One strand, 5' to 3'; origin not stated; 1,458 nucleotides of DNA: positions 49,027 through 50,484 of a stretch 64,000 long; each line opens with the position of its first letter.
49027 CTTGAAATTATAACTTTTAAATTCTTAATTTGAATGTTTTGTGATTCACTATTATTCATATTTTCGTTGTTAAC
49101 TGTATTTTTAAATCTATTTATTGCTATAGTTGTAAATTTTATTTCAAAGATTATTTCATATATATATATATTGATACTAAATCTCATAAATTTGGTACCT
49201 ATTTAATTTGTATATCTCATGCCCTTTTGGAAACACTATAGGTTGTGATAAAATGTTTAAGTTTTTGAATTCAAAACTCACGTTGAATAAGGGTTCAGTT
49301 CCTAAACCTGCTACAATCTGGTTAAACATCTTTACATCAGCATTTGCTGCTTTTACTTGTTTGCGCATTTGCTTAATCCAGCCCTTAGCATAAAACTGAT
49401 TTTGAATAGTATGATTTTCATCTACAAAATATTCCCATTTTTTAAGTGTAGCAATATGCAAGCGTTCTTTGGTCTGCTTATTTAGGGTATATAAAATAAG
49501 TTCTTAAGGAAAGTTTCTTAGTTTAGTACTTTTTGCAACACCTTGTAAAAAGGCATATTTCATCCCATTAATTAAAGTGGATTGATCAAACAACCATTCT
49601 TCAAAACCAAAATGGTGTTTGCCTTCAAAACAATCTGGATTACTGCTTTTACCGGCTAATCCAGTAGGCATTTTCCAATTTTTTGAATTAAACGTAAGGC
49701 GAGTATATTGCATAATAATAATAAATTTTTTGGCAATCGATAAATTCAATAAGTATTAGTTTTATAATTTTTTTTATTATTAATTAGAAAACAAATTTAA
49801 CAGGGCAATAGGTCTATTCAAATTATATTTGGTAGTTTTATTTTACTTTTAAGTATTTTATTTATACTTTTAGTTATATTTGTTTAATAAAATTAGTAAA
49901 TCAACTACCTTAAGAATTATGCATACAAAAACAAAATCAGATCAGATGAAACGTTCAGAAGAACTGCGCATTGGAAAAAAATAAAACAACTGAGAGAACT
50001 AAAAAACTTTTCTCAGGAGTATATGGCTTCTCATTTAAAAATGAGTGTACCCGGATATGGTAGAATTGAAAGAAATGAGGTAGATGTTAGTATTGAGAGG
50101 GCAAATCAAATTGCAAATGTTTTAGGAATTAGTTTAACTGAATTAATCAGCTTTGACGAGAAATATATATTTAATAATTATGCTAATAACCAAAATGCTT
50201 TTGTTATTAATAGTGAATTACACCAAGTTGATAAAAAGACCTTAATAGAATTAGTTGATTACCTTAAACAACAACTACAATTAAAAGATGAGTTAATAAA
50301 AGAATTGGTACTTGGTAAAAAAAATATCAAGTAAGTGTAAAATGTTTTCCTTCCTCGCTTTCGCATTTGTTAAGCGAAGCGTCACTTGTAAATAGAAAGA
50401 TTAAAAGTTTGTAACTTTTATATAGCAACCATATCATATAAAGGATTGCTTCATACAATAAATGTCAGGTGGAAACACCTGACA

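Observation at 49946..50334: XRE-type regulator split by a -1/+1 frameshift inside an A7 homopolymer, a candidate slipped-strand switch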

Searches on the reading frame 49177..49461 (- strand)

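Call 5: search_protein_families(library=pfam, proteins=[window:49177-49461:-], max_evalue=0.01)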
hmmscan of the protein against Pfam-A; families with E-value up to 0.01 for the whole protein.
window:49177-49461:- (94 aa): 0 families

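Call 27: search_protein_families(library=pfam, proteins=[P0064, L056:5630-6190:+], max_evalue=1)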
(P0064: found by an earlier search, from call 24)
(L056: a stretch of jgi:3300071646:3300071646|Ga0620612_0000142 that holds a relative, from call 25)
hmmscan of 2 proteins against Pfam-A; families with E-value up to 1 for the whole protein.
P0064 (179 aa): 1 family
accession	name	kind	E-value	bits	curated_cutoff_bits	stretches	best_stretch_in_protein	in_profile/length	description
PF11567.13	PfUIS3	-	0.049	14.5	25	1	89-148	20-74/101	Plasmodium falciparum UIS3 membrane protein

L056:5630-6190:+ (186 aa): 0 families

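Call 28: search_protein_families(library=padloc, proteins=[P0064, L056:5630-6190:+], max_evalue=0.1)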
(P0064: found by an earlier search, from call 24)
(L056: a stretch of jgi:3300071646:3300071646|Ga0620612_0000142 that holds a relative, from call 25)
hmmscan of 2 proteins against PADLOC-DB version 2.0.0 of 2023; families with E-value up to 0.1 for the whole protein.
P0064 (179 aa): 0 families

L056:5630-6190:+ (186 aa): 0 families

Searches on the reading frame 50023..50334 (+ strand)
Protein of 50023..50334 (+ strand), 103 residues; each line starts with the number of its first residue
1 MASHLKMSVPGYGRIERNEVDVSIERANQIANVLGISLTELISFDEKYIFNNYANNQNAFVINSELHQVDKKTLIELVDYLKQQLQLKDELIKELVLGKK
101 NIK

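Call 20: find_encoding_contigs(protein=window:50023-50334:+, flank=10000, max_places=10)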
Protein window:50023-50334:+ (103 aa): 3 contigs read that carry it; 2 places shown.
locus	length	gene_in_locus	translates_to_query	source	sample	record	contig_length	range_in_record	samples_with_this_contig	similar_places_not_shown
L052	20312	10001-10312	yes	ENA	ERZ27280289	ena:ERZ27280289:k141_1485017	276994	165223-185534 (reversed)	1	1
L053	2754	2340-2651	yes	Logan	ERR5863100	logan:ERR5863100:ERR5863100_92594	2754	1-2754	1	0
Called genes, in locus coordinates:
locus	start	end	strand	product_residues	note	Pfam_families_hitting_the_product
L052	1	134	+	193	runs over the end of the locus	-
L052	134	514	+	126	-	-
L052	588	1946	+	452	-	PF07719:TPR_2 (faint)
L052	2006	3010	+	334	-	PF00316:FBPase, PF18913:FBPase_C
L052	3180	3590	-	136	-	PF13366:PDDEXK_3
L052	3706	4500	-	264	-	-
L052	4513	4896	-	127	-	-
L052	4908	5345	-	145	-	-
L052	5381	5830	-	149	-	-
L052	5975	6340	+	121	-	PF12844:HTH_19 (faint), PF01381:HTH_3, PF13443:HTH_26 (weak)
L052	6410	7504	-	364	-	PF21088:MS_channel_1st (weak), PF00924:MS_channel_2nd, PF21082:MS_channel_3rd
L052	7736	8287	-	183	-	-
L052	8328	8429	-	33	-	-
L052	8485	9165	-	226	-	-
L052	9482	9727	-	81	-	-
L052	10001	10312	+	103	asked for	PF01381:HTH_3 (weak)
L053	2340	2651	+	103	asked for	PF01381:HTH_3 (weak)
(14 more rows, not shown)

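Call 24: list_cluster_members(proteins=[window:50023-50334:+, window:49504-49749:-, window:49177-49461:-])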
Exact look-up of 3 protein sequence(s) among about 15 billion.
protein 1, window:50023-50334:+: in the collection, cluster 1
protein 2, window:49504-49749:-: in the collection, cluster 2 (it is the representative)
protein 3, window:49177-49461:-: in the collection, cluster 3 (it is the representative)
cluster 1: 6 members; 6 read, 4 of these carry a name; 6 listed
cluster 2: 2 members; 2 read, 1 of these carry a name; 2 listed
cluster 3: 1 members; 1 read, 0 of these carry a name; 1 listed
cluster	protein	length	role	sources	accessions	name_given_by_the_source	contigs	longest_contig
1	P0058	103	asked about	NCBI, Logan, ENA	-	-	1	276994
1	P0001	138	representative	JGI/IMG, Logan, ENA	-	transcriptional regulator with XRE-family HTH domain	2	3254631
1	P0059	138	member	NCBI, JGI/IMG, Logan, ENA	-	transcriptional regulator with XRE-family HTH domain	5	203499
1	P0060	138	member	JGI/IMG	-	transcriptional regulator with XRE-family HTH domain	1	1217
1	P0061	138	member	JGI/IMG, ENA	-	transcriptional regulator with XRE-family HTH domain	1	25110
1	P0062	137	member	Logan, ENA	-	-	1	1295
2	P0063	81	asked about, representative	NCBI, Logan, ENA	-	-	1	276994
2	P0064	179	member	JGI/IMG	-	hypothetical protein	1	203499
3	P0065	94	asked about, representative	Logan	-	-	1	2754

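Call 25: find_encoding_contigs(protein=P0064, flank=5000, max_places=6)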
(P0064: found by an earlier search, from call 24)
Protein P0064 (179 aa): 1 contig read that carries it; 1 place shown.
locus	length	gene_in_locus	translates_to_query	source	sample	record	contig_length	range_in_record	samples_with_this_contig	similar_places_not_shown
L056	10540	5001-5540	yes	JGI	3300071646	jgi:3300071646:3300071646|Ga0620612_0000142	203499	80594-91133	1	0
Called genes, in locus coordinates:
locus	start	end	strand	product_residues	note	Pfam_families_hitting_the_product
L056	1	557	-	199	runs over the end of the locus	-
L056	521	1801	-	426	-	PF11013:DUF2851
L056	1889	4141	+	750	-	PF22544:HYDIN_VesB_CFA65-like_Ig (weak), PF22073:Cep192_D4 (faint), PF04231:Endonuclease_1, PF18962:Por_Secre_tail (weak), PF19910:DUF6383 (weak)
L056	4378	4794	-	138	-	PF13560:HTH_31 (weak), PF01381:HTH_3, PF12844:HTH_19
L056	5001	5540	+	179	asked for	-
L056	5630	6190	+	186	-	-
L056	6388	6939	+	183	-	-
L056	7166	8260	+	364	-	PF21088:MS_channel_1st (weak), PF00924:MS_channel_2nd, PF21082:MS_channel_3rd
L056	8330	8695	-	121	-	PF12844:HTH_19 (faint), PF01381:HTH_3, PF13443:HTH_26 (weak)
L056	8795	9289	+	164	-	-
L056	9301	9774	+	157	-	-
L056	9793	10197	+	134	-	-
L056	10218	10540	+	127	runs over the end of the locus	-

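Call 27: search_protein_families(library=pfam, proteins=[P0064, L056:5630-6190:+], max_evalue=1)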
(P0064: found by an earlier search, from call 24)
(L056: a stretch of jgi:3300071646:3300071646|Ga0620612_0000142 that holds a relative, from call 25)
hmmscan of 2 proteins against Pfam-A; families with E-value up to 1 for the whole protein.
P0064 (179 aa): 1 family
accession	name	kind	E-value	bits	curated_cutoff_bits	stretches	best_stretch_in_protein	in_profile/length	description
PF11567.13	PfUIS3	-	0.049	14.5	25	1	89-148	20-74/101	Plasmodium falciparum UIS3 membrane protein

L056:5630-6190:+ (186 aa): 0 families

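Call 28: search_protein_families(library=padloc, proteins=[P0064, L056:5630-6190:+], max_evalue=0.1)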
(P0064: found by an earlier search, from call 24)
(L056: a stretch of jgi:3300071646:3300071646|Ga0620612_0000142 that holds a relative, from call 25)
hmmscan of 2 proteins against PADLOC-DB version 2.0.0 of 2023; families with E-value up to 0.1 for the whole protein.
P0064 (179 aa): 0 families

L056:5630-6190:+ (186 aa): 0 families

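Call 47: find_homologous_proteins(query=P0064)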
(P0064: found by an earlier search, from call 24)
Query P0064 (179 aa): 16 proteins with E <= 0.001 among 33 candidates.
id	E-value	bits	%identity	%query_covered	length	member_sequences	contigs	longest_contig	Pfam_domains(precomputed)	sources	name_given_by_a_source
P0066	3.1e-103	361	89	99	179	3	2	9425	-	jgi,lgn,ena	jgi:hypothetical protein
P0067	2.6e-82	292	72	99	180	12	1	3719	-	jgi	jgi:hypothetical protein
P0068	1.7e-80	286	72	99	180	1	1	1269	-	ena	-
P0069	3.6e-80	285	75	99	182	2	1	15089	-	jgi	jgi:hypothetical protein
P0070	8.2e-79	281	71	99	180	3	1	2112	-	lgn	-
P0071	3.2e-75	269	69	99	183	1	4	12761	-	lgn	-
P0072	3.4e-75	269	75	92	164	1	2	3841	-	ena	-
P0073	7.8e-74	265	67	99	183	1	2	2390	-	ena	-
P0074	1.9e-73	264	67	99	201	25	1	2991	-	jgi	-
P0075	6.4e-73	262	67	99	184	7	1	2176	-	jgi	jgi:hypothetical protein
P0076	1.7e-69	251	64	99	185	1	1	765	-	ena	-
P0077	2.9e-68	247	62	98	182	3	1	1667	-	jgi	jgi:hypothetical protein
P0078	2.4e-67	244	62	99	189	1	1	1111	-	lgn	-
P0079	5.5e-65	236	79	75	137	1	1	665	-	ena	-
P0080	2.0e-62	228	55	99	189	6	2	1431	-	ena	-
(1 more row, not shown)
